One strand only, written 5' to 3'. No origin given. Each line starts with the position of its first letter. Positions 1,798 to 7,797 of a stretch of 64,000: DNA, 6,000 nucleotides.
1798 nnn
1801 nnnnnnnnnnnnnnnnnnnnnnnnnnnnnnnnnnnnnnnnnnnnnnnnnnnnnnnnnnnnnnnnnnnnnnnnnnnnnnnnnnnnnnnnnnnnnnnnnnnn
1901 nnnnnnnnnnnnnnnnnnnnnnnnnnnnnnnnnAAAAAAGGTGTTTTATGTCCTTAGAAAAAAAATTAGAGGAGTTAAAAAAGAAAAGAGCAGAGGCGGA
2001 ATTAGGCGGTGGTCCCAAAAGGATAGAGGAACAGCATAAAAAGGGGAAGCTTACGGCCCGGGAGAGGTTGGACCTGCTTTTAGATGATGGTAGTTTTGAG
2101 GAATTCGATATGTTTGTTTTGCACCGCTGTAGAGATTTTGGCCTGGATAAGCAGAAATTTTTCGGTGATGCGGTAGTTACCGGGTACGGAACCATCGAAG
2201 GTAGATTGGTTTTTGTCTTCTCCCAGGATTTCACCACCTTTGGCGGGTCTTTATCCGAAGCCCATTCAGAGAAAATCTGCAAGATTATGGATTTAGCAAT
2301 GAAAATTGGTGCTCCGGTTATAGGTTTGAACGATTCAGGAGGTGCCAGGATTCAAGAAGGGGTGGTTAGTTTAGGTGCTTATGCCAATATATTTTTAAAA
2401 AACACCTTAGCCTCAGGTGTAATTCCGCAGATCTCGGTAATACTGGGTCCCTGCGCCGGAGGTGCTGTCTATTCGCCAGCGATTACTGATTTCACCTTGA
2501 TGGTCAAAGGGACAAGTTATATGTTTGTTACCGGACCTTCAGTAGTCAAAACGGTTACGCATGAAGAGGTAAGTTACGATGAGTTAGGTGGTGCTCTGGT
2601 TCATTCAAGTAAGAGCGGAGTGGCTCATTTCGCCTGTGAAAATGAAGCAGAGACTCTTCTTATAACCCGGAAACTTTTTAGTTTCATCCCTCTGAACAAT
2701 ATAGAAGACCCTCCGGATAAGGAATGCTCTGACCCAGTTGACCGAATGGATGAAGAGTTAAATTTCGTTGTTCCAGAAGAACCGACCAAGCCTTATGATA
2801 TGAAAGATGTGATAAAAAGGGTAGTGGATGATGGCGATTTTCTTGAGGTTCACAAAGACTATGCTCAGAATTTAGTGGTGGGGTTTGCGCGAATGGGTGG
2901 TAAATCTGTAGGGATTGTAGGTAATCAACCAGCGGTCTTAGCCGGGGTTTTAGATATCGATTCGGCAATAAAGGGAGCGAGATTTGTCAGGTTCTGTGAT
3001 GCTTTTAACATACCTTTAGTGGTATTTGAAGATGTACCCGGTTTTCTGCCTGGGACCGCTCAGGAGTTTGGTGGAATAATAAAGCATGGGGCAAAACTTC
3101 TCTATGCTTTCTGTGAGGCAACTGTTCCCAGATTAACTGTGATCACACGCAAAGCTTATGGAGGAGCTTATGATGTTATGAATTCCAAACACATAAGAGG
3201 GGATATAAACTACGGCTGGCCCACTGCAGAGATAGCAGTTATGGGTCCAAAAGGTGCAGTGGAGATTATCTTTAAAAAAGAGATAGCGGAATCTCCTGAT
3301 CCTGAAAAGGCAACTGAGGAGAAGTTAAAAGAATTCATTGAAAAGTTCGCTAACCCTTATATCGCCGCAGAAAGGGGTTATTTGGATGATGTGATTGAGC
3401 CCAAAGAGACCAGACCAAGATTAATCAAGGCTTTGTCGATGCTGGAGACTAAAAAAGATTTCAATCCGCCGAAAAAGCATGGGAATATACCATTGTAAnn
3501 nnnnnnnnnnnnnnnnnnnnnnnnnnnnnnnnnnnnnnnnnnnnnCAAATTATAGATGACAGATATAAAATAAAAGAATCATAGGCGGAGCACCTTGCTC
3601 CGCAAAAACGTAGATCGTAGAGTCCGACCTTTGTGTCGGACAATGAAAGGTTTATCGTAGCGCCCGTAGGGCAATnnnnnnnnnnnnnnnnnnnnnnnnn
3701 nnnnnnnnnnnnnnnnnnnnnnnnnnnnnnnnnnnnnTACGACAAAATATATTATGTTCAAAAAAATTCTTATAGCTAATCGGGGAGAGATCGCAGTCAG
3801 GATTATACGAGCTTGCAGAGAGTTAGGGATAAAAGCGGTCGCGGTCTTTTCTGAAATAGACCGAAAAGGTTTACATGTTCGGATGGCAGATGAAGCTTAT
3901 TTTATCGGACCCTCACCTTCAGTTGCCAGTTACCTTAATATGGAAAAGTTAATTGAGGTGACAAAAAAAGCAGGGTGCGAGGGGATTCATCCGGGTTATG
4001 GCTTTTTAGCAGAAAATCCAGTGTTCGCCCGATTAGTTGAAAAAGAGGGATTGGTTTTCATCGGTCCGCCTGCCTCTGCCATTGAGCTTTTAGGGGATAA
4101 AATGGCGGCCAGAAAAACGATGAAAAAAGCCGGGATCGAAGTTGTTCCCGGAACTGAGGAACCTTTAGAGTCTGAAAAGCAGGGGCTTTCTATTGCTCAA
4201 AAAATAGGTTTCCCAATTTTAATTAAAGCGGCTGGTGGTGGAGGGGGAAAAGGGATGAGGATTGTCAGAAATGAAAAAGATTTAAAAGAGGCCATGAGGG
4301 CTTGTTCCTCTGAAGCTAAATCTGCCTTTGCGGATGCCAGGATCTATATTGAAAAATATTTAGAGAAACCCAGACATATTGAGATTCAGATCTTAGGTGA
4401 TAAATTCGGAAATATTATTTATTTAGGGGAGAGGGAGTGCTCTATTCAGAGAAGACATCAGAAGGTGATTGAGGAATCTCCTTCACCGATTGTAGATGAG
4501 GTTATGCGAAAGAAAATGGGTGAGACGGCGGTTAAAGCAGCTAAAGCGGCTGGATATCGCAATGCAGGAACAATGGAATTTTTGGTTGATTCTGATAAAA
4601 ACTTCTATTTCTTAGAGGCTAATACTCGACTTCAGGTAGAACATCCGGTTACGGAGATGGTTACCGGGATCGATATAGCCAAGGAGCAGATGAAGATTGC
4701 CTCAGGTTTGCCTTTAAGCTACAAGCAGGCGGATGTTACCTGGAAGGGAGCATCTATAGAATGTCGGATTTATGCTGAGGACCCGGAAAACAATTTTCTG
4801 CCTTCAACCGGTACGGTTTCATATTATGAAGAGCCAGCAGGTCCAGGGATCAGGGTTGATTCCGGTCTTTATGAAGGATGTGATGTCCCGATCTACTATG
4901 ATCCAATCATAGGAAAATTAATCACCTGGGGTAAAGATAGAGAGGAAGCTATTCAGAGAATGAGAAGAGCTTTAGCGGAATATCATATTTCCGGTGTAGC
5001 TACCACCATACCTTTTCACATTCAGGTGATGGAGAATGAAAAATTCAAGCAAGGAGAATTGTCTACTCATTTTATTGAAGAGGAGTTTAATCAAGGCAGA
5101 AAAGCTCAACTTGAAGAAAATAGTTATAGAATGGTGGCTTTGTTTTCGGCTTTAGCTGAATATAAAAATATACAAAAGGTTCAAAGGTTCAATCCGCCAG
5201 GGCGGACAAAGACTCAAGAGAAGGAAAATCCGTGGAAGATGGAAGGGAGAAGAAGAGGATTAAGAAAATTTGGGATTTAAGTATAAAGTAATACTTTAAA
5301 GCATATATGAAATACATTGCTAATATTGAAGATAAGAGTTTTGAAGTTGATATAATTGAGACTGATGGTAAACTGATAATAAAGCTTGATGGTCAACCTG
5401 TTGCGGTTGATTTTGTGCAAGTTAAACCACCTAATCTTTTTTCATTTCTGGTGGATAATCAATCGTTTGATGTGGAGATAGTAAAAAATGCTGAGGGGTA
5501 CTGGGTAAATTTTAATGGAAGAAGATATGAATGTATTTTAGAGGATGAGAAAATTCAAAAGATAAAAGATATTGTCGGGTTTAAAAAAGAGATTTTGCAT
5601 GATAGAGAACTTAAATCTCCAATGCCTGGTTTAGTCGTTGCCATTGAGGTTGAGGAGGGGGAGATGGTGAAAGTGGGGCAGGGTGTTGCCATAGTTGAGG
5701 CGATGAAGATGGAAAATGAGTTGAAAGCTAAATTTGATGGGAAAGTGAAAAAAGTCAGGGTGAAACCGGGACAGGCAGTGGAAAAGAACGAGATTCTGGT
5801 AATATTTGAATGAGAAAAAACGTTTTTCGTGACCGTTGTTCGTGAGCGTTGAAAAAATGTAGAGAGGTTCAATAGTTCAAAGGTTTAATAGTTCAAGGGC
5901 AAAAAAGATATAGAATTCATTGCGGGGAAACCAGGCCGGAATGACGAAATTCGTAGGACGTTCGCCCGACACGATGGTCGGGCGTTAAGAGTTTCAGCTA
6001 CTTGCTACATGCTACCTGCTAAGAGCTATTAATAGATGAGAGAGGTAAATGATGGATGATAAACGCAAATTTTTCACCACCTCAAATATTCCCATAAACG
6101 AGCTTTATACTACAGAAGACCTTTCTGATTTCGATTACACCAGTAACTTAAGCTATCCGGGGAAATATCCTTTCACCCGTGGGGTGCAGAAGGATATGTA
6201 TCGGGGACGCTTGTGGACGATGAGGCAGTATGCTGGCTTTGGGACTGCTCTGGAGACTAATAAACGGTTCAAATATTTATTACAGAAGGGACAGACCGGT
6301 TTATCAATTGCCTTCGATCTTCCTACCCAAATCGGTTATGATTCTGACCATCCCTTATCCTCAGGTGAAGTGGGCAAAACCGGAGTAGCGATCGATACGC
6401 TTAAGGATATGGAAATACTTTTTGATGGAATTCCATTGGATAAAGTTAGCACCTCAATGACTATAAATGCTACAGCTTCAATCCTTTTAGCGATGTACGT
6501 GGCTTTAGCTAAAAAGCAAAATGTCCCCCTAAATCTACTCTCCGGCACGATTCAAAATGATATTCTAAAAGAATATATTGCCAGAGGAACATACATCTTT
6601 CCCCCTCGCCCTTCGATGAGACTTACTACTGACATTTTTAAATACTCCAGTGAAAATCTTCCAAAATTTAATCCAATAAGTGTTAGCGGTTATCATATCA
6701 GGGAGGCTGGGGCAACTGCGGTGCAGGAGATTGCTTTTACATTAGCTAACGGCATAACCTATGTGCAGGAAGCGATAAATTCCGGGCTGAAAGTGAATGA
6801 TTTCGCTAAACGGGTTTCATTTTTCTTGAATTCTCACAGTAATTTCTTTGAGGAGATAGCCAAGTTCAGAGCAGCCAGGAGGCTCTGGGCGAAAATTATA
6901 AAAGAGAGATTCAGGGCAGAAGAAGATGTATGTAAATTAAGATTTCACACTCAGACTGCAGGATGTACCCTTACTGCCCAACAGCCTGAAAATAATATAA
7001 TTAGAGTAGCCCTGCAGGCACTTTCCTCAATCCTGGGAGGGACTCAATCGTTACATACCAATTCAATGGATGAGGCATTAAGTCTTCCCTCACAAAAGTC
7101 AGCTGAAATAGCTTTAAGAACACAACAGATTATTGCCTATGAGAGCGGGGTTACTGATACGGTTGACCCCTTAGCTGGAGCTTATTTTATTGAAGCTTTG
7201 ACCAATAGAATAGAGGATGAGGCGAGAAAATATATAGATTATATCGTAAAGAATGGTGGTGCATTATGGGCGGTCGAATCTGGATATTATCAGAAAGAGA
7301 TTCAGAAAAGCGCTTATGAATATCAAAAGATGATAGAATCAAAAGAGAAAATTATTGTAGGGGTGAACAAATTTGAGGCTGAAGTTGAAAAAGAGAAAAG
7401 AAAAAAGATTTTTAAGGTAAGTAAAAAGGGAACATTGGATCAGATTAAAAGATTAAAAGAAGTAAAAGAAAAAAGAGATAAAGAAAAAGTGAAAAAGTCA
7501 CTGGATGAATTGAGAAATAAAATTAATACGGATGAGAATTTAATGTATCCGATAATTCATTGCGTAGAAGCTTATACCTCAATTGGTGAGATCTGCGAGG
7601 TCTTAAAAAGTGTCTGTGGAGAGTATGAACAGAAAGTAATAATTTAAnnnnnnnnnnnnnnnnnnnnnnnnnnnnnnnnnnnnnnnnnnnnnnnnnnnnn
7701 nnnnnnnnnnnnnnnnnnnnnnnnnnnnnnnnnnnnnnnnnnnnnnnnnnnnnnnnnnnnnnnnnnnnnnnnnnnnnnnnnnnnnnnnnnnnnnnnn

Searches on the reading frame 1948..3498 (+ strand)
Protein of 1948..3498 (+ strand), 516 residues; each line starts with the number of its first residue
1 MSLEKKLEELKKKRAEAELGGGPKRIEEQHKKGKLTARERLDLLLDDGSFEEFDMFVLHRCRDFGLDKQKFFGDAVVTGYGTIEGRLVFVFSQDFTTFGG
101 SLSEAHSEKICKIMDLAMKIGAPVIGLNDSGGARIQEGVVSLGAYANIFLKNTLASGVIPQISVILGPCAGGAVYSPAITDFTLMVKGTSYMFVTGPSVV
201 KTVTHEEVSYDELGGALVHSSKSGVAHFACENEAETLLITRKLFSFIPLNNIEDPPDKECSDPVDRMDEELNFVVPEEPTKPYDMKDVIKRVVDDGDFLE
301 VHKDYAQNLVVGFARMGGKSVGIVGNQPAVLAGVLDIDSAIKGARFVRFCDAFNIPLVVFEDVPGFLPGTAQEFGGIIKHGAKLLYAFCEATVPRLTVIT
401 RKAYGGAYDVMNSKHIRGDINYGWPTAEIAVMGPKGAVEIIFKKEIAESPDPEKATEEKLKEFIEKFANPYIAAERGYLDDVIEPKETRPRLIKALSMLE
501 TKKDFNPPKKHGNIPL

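Call 11: search_protein_families(library=pfam, proteins=[window:1948-3498:+])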
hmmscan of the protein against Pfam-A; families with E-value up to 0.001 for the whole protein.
window:1948-3498:+ (516 aa): 2 families
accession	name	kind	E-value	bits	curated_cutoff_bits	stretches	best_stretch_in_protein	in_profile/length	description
PF01039.27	Carboxyl_trans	-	5.4e-201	668.9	22.3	1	29-514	2-493/493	Carboxyl transferase domain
PF03255.19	ACCA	-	3.5e-09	36.7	23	1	275-444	59-233/310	Acetyl co-enzyme A carboxylase carboxyltransferase-like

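Call 31: search_solved_structures(query=window:1948-3498:+, max_evalue=1e-60)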
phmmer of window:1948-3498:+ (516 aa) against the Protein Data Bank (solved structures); distinct sequences matched with E-value up to 1e-60: 42.
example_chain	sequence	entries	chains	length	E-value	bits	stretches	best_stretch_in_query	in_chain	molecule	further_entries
9wkr_G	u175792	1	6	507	1.9e-221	739.5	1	8-516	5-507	Propionyl-CoA carboxylase beta chain, mitochondrial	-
7ybu_C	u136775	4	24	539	2.1e-221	739.3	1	8-516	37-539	Propionyl-CoA carboxylase beta chain, mitochondrial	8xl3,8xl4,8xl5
6ybp_A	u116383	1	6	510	1e-220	737.1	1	7-516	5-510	Propionyl-CoA carboxylase beta chain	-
3n6r_B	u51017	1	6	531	7.1e-219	731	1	6-516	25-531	Propionyl-CoA carboxylase, beta subunit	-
6ybq_A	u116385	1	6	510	2.7e-218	729.1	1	7-516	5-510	Propionyl-CoA carboxylase beta chain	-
8pn8_A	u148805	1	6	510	3.6e-218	728.7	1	7-516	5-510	Propionyl-CoA carboxylase beta chain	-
8pn7_A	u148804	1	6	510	3.1e-217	725.6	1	7-516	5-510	Propionyl-CoA carboxylase beta chain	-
1vrg_A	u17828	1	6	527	1.9e-211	706.5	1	1-516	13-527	propionyl-CoA carboxylase, beta subunit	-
1x0u_A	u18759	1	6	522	2.6e-204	682.9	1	3-516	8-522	hypothetical methylmalonyl-CoA decarboxylase alpha subunit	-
1xnv_A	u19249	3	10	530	2.1e-197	660.2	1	6-516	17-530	propionyl-CoA carboxylase complex B subunit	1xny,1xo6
3mfm_C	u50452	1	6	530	1e-196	657.9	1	6-516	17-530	Propionyl-CoA carboxylase complex B subunit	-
3ibb_A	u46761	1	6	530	2.7e-196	656.5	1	6-516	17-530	Propionyl-CoA carboxylase complex B subunit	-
1xnw_A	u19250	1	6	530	3.7e-196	656.1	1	6-516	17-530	propionyl-CoA carboxylase complex B subunit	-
3iav_A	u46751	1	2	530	3.7e-196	656.1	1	6-516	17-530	Propionyl-CoA carboxylase complex B subunit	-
3ib9_A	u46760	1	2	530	5e-196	655.6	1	6-516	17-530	Propionyl-CoA carboxylase complex B subunit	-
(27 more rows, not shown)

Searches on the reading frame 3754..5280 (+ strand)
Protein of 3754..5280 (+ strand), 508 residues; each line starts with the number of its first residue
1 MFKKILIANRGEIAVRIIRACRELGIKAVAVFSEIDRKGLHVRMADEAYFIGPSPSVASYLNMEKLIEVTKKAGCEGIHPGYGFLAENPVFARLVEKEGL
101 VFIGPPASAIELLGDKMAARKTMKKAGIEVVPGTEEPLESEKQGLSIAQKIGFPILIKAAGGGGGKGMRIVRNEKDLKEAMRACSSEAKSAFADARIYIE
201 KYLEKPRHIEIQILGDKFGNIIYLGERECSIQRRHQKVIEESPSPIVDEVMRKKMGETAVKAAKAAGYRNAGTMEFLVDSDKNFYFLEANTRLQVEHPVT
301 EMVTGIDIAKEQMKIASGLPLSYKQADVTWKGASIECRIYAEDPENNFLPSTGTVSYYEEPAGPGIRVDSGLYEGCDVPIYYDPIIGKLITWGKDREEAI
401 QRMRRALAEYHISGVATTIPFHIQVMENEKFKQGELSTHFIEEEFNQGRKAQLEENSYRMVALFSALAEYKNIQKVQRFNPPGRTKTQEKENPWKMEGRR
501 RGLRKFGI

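Call 11: search_protein_families(library=pfam, proteins=[window:3754-5280:+])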
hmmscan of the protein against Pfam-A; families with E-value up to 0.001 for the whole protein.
window:3754-5280:+ (508 aa): 7 families
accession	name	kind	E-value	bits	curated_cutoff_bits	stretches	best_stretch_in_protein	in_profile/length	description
PF02786.22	CPSase_L_D2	-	6e-80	268.2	19.8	1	115-322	1-209/211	Carbamoyl-phosphate synthase L chain, ATP binding domain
PF00289.28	Biotin_carb_N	-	9.5e-46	155.3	25.5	1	1-110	1-110/110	Biotin carboxylase, N-terminal domain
PF02785.25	Biotin_carb_C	-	8.6e-45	151.7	32.4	1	336-443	1-108/108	Biotin carboxylase C-terminal domain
PF07478.18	Dala_Dala_lig_C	-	7.9e-13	48.8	24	1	138-291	22-174/204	D-ala D-ala ligase C-terminus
PF02222.28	ATP-grasp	-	1.1e-07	32.1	27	1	138-282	16-153/179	ATP-grasp domain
PF08443.16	RimK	-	1.1e-06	28.8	21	1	115-312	3-184/188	RimK-like ATP-grasp domain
PF01071.24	GARS_A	-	0.00011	22.5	27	1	115-204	2-90/194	Phosphoribosylglycinamide synthetase, ATP-grasp (A) domain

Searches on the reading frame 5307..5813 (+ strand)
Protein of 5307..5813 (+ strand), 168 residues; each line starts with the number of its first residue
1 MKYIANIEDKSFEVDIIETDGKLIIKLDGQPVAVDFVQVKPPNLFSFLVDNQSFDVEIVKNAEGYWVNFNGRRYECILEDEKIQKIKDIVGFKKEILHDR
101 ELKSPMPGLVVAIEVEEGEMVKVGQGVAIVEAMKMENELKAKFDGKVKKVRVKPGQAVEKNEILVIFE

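Call 11: search_protein_families(library=pfam, proteins=[window:5307-5813:+])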
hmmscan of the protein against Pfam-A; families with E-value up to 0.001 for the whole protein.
window:5307-5813:+ (168 aa): 5 families
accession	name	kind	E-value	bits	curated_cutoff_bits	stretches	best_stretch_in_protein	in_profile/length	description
PF00364.28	Biotin_lipoyl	-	1.1e-18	67.3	22.1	1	101-166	2-72/73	Biotin-requiring enzyme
PF13533.13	Biotin_lipoyl_2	-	1e-10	41.6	29.8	2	101-125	2-26/32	Biotin-lipoyl like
PF13437.12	HlyD_3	-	3.8e-05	24.8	22.2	0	102-131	2-31/106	HlyD family secretion protein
PF16576.10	HlyD_D23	-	0.00013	21.8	30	0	93-131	102-140/214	Barrel-sandwich domain of CusB or HlyD membrane-fusion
PF03793.24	PASTA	-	0.00036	20.9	23.2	0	91-127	22-58/64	PASTA domain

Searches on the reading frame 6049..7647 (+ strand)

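Call 11: search_protein_families(library=pfam, proteins=[window:6049-7647:+])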
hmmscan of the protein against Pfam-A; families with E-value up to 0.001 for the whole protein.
window:6049-7647:+ (532 aa): 1 family
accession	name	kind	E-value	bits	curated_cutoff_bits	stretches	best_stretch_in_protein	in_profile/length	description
PF01642.28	MM_CoA_mutase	-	1.2e-223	743.8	22.1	1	10-524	2-512/512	Methylmalonyl-CoA mutase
